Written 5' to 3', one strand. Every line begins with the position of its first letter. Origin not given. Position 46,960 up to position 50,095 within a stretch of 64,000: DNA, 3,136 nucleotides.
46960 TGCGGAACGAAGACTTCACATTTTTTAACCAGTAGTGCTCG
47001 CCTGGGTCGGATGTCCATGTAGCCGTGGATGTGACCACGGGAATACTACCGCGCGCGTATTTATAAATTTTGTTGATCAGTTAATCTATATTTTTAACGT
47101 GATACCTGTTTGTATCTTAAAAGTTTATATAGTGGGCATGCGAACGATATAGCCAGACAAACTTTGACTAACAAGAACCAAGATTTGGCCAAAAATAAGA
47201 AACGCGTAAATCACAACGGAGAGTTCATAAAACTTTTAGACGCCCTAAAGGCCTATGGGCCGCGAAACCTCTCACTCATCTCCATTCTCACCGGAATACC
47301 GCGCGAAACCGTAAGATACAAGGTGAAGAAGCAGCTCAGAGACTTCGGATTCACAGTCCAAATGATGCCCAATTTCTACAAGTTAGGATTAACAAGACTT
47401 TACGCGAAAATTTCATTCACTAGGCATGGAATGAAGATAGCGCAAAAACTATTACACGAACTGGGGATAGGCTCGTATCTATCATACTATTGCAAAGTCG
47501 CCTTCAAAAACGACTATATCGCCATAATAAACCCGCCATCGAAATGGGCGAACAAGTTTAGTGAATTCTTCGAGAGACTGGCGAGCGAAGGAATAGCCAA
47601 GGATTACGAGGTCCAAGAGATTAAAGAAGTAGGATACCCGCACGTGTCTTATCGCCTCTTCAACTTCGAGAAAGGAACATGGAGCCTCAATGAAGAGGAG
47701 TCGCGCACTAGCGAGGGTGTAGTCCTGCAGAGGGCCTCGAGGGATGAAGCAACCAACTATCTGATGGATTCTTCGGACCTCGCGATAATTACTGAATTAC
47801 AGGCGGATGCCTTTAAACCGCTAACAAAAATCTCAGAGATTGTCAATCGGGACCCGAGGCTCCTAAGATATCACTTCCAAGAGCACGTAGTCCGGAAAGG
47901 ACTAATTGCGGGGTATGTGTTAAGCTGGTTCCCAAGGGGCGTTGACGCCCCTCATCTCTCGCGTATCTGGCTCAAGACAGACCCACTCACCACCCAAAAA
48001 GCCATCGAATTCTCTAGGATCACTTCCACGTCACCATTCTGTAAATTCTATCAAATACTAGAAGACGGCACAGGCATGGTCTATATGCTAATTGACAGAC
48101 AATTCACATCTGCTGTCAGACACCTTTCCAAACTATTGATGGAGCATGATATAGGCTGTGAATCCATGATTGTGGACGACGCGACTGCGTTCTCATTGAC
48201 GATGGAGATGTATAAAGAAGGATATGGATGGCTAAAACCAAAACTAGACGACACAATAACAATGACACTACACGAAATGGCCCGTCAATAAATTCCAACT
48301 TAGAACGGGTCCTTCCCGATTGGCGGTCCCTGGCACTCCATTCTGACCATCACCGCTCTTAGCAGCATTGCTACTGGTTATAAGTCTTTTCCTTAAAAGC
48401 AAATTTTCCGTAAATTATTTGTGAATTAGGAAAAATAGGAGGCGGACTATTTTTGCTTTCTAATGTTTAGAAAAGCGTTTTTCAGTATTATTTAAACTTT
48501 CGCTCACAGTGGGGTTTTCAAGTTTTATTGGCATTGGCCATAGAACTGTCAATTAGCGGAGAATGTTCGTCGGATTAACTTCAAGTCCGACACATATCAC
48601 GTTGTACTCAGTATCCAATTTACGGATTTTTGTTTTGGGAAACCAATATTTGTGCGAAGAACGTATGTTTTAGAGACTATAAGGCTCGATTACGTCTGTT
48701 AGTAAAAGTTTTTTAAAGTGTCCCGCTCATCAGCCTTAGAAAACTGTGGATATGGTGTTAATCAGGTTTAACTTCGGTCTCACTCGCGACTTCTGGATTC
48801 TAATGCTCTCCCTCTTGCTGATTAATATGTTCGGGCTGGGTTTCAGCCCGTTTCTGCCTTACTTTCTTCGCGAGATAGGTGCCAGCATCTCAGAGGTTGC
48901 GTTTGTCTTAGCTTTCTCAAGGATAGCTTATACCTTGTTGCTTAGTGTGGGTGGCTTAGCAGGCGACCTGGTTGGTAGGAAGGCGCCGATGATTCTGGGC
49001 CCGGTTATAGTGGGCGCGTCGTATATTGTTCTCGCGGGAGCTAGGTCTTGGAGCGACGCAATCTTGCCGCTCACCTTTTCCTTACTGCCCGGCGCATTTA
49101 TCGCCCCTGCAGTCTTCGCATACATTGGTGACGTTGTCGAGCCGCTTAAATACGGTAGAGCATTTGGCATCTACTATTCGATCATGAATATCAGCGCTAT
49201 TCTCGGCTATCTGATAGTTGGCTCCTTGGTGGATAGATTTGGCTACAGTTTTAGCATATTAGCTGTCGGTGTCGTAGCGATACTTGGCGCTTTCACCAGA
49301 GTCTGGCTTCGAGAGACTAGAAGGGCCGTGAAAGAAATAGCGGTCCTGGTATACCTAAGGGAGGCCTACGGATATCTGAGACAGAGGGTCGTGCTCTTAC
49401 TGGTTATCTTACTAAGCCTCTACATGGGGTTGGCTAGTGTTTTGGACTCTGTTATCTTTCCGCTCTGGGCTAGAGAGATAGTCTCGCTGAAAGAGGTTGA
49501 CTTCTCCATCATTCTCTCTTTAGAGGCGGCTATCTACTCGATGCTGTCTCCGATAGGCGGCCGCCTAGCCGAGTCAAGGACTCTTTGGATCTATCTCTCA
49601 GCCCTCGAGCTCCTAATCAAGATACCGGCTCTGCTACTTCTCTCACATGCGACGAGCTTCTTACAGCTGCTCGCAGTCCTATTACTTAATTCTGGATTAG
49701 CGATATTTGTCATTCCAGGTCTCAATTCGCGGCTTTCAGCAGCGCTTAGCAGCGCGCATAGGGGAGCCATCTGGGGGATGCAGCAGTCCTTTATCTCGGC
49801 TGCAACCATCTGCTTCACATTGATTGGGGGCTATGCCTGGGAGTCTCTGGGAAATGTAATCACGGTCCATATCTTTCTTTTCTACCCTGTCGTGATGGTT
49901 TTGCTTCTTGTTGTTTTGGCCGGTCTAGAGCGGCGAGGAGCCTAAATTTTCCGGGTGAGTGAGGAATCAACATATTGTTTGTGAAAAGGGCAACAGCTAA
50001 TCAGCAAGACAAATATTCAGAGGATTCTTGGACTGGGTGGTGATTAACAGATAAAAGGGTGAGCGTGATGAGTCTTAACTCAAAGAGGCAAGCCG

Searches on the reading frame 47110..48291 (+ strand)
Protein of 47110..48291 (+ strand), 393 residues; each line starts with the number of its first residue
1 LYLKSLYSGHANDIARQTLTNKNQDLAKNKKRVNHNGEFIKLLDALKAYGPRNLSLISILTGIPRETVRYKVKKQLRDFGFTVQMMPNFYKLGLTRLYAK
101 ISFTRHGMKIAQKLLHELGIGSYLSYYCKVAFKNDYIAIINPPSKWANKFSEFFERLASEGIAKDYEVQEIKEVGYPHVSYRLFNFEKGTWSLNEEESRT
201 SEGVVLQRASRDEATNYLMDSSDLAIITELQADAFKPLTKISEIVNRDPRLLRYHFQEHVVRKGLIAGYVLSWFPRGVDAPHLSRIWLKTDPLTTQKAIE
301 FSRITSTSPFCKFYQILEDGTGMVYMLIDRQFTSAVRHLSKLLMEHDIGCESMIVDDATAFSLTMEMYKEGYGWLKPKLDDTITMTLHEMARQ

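Call 43: search_protein_families(library=pfam, proteins=[window:47110-48291:+])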
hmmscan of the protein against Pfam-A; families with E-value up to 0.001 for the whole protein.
window:47110-48291:+ (393 aa): 1 family
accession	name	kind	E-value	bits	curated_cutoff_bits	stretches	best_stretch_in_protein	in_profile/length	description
PF13404.12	HTH_AsnC-type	-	7.7e-05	22.9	27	0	219-246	1-28/42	AsnC-type helix-turn-helix domain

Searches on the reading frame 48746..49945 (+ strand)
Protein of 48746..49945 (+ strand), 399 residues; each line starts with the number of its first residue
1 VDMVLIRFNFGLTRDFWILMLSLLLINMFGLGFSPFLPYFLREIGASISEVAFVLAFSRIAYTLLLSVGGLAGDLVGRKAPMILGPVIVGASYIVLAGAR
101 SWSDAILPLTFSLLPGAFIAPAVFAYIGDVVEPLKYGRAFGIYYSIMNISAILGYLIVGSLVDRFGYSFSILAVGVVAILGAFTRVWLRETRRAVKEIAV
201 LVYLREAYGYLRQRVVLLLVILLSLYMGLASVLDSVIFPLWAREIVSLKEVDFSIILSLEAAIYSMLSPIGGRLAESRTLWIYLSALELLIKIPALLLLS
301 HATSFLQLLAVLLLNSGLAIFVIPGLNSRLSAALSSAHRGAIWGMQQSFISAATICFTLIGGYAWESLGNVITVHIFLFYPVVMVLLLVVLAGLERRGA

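Call 43: search_protein_families(library=pfam, proteins=[window:48746-49945:+])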
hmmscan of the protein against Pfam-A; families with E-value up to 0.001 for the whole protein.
window:48746-49945:+ (399 aa): 1 family
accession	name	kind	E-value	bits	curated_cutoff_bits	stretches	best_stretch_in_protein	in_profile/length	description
PF07690.21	MFS_1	-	9.8e-27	94.2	33.4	1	20-353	2-342/347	Major Facilitator Superfamily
